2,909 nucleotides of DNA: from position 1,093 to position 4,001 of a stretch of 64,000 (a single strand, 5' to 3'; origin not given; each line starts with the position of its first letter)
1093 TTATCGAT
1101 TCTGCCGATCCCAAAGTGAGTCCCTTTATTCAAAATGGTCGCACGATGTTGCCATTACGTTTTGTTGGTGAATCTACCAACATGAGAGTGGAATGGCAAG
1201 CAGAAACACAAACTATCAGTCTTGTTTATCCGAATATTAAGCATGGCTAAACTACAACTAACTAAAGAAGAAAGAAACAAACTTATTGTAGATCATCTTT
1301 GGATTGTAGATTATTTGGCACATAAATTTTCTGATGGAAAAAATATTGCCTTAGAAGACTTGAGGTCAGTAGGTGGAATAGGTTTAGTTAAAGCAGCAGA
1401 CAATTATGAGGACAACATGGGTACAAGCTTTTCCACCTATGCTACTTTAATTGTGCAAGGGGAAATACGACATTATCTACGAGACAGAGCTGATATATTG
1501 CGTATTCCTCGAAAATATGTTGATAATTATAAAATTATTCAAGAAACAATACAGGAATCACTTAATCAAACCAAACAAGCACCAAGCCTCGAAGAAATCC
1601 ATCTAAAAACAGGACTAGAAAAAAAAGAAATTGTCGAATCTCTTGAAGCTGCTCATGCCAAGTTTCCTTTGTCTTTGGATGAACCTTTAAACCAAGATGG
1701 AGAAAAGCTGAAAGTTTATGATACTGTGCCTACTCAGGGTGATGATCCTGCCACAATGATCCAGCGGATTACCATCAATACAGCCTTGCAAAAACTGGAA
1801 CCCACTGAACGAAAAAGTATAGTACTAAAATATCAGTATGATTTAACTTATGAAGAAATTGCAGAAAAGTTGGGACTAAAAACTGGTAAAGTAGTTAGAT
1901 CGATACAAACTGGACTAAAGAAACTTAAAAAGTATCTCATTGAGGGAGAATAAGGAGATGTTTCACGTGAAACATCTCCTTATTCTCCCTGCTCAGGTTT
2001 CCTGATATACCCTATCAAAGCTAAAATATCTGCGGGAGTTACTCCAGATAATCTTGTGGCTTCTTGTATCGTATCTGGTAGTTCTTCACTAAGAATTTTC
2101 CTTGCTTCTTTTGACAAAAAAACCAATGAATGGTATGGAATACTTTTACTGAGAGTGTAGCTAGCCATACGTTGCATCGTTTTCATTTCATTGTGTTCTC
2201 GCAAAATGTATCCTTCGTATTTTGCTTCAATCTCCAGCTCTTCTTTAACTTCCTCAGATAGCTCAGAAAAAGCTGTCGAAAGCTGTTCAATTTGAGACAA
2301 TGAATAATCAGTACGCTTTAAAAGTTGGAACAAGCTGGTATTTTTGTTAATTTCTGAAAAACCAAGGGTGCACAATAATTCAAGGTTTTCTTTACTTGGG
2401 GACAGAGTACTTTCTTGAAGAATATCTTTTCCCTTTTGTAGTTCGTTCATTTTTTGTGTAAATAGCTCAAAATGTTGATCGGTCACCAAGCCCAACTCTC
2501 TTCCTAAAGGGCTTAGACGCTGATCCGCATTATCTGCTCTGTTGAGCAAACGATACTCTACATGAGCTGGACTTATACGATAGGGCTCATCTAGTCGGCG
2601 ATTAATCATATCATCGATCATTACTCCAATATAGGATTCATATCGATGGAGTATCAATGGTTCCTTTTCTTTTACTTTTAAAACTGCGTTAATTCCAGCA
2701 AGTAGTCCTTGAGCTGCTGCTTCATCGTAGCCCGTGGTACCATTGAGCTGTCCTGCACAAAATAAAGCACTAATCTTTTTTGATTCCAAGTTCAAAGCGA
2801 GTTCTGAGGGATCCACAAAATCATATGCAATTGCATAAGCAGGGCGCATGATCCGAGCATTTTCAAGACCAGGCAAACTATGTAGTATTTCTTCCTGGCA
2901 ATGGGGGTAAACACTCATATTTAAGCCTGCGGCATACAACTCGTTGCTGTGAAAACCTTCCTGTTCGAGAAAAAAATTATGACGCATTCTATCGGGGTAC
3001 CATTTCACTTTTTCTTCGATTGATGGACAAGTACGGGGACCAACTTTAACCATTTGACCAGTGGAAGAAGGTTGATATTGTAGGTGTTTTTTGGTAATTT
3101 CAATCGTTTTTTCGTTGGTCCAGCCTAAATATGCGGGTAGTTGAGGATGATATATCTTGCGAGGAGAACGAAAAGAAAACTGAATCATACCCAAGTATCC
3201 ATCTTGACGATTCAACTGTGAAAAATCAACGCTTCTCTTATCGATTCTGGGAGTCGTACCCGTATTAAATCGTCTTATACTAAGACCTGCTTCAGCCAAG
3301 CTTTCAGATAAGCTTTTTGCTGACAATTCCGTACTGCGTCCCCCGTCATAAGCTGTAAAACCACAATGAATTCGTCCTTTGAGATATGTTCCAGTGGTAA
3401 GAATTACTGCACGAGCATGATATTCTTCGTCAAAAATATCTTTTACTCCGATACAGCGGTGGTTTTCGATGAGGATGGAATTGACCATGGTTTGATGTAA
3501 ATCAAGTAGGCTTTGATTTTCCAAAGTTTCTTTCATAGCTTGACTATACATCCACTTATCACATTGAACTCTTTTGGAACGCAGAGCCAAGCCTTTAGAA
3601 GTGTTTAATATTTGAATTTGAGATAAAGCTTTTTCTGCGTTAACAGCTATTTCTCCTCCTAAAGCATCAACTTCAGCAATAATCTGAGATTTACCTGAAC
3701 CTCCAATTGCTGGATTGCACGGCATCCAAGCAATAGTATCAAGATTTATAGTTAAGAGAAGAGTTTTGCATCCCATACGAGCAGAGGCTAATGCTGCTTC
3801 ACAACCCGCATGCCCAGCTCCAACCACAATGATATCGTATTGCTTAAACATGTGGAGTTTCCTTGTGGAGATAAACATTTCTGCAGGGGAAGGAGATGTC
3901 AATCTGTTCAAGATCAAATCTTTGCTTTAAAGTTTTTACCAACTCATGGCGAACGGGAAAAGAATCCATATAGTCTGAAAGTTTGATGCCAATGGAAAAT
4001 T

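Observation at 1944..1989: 46-nt perfect palindrome embedding both stop codons of the convergent sigma-factor and mnmG genes.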

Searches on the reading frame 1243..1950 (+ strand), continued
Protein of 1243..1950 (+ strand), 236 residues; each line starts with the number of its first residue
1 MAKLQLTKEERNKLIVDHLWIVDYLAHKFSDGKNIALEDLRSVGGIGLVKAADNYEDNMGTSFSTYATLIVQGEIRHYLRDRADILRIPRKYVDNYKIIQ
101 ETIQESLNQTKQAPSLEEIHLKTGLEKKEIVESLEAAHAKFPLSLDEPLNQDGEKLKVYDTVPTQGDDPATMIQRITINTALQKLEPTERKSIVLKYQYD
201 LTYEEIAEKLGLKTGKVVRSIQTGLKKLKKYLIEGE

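Call 74: find_encoding_contigs(protein=P0012, flank=10000, max_places=1)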
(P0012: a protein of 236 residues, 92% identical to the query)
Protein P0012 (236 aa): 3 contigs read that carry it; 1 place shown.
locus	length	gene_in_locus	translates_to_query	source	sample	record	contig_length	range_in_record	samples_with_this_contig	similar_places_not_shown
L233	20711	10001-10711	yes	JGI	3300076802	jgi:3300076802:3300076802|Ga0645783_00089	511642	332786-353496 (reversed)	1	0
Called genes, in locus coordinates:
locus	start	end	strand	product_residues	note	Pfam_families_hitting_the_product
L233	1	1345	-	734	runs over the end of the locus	PF07833:Cu_amine_oxidN1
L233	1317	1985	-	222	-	PF02660:G3P_acyltransf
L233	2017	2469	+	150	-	PF01597:GCV_H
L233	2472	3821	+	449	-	PF02347:GDC-P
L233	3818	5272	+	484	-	PF02347:GDC-P, PF01212:Beta_elim_lyase (faint), PF00266:Aminotran_5 (weak), PF21478:GcvP2_C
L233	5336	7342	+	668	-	-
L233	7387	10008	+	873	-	PF07494:Reg_prop (faint), PF02012:BNR (faint), PF15902:Sortilin-Vps10, PF07833:Cu_amine_oxidN1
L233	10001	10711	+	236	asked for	PF04542:Sigma70_r2, PF08281:Sigma70_r4_2, PF04545:Sigma70_r4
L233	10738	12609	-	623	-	PF01134:GIDA, PF12831:FAD_oxidored (weak), PF21680:GIDA_C_1st, PF13932:SAM_GIDA_C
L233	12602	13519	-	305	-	PF21088:MS_channel_1st, PF00924:MS_channel_2nd, PF21082:MS_channel_3rd (weak)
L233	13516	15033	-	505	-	PF07969:Amidohydro_3, PF01979:Amidohydro_1 (weak)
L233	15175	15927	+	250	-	PF02596:DUF169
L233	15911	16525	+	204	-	-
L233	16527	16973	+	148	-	PF02681:DUF212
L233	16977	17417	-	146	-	PF06695:Sm_multidrug_ex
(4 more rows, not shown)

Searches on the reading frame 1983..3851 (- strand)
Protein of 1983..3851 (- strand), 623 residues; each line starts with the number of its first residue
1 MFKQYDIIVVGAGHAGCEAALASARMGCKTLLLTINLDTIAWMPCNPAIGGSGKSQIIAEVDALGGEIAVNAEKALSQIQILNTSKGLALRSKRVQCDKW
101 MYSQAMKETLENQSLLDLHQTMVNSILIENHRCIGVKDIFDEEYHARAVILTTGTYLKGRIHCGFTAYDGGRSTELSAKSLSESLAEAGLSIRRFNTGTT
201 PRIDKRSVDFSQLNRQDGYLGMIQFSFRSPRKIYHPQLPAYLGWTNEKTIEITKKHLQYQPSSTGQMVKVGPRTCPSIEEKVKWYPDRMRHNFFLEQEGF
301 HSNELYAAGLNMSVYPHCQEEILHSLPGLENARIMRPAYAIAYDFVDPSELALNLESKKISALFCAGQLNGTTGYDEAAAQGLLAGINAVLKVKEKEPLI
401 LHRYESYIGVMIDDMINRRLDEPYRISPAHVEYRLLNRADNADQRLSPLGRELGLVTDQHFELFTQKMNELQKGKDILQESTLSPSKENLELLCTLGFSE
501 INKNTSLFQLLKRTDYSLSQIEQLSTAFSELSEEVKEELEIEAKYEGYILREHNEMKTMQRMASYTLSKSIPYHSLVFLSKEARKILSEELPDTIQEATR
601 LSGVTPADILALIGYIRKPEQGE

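Call 9: search_protein_families(library=pfam, proteins=[window:1983-3851:-])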
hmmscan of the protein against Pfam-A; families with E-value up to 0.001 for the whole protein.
window:1983-3851:- (623 aa): 6 families
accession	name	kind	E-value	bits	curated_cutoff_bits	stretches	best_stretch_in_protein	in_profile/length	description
PF01134.28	GIDA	-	1.9e-138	462.3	22.1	1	6-397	1-391/391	Glucose inhibited division protein A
PF21680.2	GIDA_C_1st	-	1.2e-18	68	24.7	1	458-552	1-95/96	tRNA modifying enzyme MnmG/GidA C-terminal helical domain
PF13932.14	SAM_GIDA_C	-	4.3e-13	49.3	27.1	1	558-612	2-56/57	tRNA modifying enzyme MnmG/GidA C-terminal helical bundle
PF12831.13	FAD_oxidored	-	6.7e-06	26.1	27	1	6-34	1-29/416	FAD dependent oxidoreductase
PF00890.30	FAD_binding_2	-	2.3e-05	24.2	20.4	0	6-34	1-29/414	FAD binding domain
PF07992.20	Pyr_redox_2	-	3.6e-05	23.8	26.1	1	5-104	1-58/291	Pyridine nucleotide-disulphide oxidoreductase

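Call 15: find_encoding_contigs(protein=window:1983-3851:-, flank=5000, max_places=10)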
Protein window:1983-3851:- (623 aa): 18 contigs read that carry it; 10 places shown.
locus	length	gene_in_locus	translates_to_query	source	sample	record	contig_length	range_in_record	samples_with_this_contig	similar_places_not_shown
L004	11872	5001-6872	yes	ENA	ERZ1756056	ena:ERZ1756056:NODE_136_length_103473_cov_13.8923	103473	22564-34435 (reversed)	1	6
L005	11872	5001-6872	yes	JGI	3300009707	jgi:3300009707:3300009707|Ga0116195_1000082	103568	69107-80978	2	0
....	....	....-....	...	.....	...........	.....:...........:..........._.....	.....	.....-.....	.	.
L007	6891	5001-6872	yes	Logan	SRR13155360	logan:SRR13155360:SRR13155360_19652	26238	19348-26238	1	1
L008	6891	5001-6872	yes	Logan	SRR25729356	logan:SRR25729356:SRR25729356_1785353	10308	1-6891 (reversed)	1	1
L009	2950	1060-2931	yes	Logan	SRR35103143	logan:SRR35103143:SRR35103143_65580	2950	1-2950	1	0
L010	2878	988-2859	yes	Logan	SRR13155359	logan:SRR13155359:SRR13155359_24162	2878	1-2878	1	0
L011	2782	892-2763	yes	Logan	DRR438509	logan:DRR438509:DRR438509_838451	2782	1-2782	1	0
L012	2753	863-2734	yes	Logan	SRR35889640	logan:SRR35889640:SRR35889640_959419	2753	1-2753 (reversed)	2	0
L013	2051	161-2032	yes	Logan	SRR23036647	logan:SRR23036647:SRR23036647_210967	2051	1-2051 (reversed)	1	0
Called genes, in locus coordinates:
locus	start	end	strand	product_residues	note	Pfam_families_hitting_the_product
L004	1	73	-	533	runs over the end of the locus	PF06826:Asp-Al_Ex, PF02080:TrkA_C (weak), PF06826:Asp-Al_Ex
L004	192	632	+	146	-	PF06695:Sm_multidrug_ex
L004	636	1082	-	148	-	PF02681:DUF212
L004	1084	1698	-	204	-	-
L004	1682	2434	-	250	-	PF02596:DUF169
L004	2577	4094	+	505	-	PF07969:Amidohydro_3, PF01979:Amidohydro_1 (weak)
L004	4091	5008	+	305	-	PF21088:MS_channel_1st, PF00924:MS_channel_2nd, PF21082:MS_channel_3rd (weak)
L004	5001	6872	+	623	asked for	PF00890:FAD_binding_2 (faint), PF01134:GIDA, PF12831:FAD_oxidored (weak), PF21680:GIDA_C_1st, PF13932:SAM_GIDA_C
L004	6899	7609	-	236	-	PF04542:Sigma70_r2, PF08281:Sigma70_r4_2, PF04545:Sigma70_r4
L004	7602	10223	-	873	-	PF13570:Beta-prop_ACSF4 (faint), PF15899:BNR_6 (faint), PF15902:Sortilin-Vps10 (weak), PF02012:BNR (faint), PF15902:Sortilin-Vps10 (weak), PF14870:PSII_BNR (weak), PF15902:Sortilin-Vps10, PF07833:Cu_amine_oxidN1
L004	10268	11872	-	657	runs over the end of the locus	-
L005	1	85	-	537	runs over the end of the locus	PF06826:Asp-Al_Ex, PF02080:TrkA_C (weak), PF06826:Asp-Al_Ex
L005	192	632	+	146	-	PF06695:Sm_multidrug_ex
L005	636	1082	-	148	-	PF02681:DUF212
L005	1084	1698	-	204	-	-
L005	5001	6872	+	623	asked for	PF00890:FAD_binding_2 (faint), PF01134:GIDA, PF12831:FAD_oxidored (weak), PF21680:GIDA_C_1st, PF13932:SAM_GIDA_C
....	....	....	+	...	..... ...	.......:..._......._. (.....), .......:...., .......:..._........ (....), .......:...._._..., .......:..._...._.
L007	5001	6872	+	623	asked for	PF00890:FAD_binding_2 (faint), PF01134:GIDA, PF12831:FAD_oxidored (weak), PF21680:GIDA_C_1st, PF13932:SAM_GIDA_C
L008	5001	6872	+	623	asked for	PF00890:FAD_binding_2 (faint), PF01134:GIDA, PF12831:FAD_oxidored (weak), PF21680:GIDA_C_1st, PF13932:SAM_GIDA_C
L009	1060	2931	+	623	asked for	PF00890:FAD_binding_2 (faint), PF01134:GIDA, PF12831:FAD_oxidored (weak), PF21680:GIDA_C_1st, PF13932:SAM_GIDA_C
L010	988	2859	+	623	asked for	PF00890:FAD_binding_2 (faint), PF01134:GIDA, PF12831:FAD_oxidored (weak), PF21680:GIDA_C_1st, PF13932:SAM_GIDA_C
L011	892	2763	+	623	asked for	PF00890:FAD_binding_2 (faint), PF01134:GIDA, PF12831:FAD_oxidored (weak), PF21680:GIDA_C_1st, PF13932:SAM_GIDA_C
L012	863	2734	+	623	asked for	PF00890:FAD_binding_2 (faint), PF01134:GIDA, PF12831:FAD_oxidored (weak), PF21680:GIDA_C_1st, PF13932:SAM_GIDA_C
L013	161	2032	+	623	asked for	PF00890:FAD_binding_2 (faint), PF01134:GIDA, PF12831:FAD_oxidored (weak), PF21680:GIDA_C_1st, PF13932:SAM_GIDA_C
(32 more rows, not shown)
